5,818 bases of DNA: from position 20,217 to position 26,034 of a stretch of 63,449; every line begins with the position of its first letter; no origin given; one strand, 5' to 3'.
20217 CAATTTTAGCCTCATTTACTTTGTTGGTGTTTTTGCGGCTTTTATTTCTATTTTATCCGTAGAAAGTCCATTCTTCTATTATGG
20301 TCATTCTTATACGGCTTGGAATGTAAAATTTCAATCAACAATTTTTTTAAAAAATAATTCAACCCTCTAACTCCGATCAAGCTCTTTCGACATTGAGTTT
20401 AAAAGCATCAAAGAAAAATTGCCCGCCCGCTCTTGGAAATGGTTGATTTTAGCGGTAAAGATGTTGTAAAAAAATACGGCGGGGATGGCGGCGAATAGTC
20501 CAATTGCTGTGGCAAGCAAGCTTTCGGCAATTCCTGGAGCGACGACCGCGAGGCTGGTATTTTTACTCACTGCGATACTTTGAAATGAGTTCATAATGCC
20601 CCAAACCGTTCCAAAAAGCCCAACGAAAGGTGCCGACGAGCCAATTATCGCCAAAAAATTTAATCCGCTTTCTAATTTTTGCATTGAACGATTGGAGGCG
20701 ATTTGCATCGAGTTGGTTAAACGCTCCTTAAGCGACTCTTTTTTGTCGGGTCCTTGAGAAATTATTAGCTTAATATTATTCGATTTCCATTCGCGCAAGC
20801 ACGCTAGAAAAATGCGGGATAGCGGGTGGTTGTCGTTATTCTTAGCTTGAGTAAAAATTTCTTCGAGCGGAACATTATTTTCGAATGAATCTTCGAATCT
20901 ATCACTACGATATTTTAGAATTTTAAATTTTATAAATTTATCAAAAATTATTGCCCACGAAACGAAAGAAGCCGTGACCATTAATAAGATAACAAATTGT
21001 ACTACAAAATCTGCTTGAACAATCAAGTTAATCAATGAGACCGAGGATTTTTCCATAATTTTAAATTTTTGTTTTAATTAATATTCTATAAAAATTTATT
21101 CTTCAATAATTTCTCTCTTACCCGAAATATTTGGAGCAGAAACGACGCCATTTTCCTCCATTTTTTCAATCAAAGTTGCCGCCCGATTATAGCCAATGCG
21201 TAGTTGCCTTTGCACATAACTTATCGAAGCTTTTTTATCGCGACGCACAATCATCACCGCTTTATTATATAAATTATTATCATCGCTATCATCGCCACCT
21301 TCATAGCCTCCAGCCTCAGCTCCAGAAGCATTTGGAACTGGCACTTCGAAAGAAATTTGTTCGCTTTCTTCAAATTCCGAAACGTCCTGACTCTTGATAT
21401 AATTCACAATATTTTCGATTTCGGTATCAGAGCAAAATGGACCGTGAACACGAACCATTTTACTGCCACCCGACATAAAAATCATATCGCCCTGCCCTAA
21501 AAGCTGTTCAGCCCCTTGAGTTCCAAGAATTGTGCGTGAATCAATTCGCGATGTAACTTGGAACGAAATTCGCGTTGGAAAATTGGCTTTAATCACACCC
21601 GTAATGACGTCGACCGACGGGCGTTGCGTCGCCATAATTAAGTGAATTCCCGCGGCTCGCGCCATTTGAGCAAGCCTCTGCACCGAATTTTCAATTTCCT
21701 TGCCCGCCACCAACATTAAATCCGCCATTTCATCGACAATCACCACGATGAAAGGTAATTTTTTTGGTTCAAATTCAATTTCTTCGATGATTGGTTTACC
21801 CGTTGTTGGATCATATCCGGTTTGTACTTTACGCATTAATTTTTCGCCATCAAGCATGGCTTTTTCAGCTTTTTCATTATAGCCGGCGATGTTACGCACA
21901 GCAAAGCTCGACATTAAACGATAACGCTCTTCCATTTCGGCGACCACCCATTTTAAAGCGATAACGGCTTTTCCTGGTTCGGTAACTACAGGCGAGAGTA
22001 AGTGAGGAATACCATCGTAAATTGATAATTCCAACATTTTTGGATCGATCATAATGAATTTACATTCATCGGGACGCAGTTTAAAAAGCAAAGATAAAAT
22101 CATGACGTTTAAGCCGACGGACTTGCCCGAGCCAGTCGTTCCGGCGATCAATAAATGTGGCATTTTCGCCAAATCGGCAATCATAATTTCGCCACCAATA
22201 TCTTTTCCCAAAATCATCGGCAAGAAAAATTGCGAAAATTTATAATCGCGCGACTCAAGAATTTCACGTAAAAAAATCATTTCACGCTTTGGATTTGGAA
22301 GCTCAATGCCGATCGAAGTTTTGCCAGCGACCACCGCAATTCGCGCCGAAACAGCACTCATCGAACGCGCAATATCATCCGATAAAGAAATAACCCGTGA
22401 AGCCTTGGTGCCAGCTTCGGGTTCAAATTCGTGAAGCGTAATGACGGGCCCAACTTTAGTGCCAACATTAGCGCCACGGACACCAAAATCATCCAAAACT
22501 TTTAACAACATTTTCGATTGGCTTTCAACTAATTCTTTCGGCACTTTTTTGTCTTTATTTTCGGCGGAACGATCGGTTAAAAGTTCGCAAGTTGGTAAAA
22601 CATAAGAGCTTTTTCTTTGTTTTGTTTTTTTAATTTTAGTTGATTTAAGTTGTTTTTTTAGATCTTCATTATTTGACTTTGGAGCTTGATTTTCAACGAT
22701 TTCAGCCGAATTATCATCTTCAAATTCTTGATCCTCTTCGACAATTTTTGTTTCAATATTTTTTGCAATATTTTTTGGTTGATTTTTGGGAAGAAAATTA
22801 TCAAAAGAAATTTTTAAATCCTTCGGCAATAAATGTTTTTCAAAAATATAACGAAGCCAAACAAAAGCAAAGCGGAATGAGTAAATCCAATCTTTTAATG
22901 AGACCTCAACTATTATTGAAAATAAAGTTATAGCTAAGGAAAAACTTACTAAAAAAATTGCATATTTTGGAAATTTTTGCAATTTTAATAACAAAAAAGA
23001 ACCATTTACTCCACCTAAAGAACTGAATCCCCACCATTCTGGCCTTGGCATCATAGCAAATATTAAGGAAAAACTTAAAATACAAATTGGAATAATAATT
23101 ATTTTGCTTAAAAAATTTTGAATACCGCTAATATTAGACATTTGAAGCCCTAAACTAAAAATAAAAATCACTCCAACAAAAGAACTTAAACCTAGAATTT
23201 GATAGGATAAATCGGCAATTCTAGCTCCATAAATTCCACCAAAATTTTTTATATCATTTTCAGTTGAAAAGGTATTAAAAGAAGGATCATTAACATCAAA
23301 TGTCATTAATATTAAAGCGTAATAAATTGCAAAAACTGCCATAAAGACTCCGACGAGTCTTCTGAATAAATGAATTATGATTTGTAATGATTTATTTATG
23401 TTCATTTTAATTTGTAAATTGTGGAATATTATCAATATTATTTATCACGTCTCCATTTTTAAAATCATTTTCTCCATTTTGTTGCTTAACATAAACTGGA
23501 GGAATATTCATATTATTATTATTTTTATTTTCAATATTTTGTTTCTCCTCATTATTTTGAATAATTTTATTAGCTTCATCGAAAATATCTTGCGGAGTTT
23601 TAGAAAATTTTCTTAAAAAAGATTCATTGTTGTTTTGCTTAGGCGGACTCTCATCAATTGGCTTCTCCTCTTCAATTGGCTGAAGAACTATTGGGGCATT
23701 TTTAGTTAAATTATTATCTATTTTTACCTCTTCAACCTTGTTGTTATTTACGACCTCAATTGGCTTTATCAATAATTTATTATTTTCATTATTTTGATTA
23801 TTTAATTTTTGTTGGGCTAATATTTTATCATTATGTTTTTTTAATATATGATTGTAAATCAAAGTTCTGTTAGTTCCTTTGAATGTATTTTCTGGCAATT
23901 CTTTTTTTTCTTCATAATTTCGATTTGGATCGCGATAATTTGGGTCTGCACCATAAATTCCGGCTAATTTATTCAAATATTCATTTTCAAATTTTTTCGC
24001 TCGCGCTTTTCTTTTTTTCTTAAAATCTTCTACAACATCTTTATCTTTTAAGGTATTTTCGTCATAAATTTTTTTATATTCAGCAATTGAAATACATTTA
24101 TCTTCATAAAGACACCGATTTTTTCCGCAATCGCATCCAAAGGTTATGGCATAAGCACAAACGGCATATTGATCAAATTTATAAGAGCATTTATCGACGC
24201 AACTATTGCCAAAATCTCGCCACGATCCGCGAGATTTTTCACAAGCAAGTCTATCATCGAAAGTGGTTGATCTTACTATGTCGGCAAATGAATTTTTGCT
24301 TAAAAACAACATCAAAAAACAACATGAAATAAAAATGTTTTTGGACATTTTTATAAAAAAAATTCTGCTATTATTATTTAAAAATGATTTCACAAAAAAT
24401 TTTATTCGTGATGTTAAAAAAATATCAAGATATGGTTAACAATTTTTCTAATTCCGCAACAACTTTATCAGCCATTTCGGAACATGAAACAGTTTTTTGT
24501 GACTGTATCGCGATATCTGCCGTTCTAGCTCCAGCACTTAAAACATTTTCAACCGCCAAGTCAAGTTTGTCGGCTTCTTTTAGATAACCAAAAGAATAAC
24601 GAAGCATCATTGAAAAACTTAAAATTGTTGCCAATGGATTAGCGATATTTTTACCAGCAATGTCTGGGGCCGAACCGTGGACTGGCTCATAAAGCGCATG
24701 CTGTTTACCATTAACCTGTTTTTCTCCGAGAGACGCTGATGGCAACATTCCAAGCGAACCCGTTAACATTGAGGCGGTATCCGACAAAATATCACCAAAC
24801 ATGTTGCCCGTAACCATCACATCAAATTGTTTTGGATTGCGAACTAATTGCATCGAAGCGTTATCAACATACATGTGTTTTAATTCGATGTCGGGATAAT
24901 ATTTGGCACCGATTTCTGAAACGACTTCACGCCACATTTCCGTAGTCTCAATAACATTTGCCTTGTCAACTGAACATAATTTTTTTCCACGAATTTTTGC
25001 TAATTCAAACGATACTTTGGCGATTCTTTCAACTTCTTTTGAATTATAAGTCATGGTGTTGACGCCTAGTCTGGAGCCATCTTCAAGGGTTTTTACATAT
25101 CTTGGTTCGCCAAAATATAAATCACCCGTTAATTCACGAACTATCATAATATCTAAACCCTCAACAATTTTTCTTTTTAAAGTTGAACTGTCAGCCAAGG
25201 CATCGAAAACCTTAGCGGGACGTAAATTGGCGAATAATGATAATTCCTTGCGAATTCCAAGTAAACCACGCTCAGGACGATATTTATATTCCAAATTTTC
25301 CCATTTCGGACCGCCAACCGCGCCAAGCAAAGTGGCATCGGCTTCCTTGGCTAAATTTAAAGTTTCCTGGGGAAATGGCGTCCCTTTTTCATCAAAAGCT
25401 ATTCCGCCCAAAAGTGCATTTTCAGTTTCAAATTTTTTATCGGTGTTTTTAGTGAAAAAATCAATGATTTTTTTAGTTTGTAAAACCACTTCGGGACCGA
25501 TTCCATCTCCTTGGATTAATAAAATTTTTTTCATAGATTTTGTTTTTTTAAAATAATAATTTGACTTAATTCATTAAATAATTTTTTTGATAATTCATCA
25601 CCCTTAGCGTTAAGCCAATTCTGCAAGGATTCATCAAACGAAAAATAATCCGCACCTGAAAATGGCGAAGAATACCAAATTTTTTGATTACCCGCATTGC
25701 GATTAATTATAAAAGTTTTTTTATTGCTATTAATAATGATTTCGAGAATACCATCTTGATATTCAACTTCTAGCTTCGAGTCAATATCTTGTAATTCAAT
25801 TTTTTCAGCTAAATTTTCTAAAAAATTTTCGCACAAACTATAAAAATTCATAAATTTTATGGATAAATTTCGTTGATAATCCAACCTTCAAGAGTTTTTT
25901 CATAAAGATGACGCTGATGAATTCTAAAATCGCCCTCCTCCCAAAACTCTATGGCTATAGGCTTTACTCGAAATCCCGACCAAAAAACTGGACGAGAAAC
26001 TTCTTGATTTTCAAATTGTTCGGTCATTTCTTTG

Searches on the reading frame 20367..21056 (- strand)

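Call 27: search_protein_families(library=pfam, max_evalue=0.0001, proteins=[window:20367-21056:-])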
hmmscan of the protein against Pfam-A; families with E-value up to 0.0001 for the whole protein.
window:20367-21056:- (229 aa): 1 family
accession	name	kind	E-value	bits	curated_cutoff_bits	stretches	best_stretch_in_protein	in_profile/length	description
PF01618.21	MotA_ExbB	-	1.5e-36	125.4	22.9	1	76-209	3-123/127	MotA/TolQ/ExbB proton channel family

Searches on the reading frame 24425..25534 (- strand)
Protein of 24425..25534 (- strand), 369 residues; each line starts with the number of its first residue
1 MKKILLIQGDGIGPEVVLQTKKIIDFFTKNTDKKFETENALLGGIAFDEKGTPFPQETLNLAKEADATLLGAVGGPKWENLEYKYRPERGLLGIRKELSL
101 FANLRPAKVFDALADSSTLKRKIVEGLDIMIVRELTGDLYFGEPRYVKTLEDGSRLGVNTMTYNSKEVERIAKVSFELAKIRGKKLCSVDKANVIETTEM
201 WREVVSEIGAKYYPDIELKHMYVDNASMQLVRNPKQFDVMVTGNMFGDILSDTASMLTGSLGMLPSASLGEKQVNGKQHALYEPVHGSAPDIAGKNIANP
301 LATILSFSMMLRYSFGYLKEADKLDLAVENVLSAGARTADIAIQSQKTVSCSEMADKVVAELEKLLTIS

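Call 28: search_protein_families(library=pfam, max_evalue=0.0001, proteins=[window:24425-25534:-])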
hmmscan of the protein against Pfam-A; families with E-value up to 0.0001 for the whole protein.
window:24425-25534:- (369 aa): 1 family
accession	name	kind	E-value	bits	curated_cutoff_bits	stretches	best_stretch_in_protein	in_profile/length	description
PF00180.25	Iso_dh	-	3.9e-139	464.2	27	1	3-358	1-348/348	Isocitrate/isopropylmalate dehydrogenase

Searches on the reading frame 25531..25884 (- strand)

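Call 28: search_protein_families(library=pfam, max_evalue=0.0001, proteins=[window:25531-25884:-])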
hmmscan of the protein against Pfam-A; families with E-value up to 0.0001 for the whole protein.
window:25531-25884:- (117 aa): 1 family
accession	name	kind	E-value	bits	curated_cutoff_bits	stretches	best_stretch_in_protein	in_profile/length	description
PF01491.21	Frataxin_Cyay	-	2.1e-20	73.3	21.3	1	13-109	5-102/107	Frataxin-like domain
